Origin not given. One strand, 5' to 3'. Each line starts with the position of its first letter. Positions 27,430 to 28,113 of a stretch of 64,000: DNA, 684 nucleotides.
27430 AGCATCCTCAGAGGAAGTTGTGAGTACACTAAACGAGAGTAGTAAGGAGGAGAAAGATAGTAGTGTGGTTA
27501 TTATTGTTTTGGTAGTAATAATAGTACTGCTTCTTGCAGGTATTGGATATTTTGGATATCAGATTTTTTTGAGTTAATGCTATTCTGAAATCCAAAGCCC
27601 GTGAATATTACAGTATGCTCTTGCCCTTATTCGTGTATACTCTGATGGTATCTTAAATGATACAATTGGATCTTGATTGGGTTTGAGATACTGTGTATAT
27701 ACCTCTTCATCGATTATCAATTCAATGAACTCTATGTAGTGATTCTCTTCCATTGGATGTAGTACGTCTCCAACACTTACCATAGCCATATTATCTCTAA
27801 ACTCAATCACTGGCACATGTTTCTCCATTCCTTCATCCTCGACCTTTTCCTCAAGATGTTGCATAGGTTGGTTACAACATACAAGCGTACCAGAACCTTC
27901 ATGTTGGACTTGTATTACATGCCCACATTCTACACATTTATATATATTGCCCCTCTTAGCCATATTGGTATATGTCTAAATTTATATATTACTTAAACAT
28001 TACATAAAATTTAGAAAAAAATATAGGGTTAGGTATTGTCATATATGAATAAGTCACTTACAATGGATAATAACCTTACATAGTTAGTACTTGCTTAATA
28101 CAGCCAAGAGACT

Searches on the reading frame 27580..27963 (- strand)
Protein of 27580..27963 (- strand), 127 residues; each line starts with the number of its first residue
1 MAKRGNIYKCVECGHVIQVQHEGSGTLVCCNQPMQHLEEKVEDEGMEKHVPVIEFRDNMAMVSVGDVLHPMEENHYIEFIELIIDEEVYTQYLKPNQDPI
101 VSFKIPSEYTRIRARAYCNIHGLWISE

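Call 3: search_protein_families(library=pfam, proteins=[window:27580-27963:-], max_evalue=0.1)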
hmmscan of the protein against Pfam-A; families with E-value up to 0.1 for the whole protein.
window:27580-27963:- (127 aa): 3 families
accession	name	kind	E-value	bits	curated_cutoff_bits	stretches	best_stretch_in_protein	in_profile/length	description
PF01880.24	Desulfoferrodox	-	4.5e-20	72.5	22.2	1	43-125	3-96/98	Desulfoferrodoxin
PF06397.17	Desulfoferrod_N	-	5.3e-15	55.2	23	1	2-37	1-36/36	Desulfoferrodoxin, N-terminal domain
PF07565.18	Band_3_cyto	-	0.045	13.8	34.3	1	36-98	28-96/294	Band 3 cytoplasmic domain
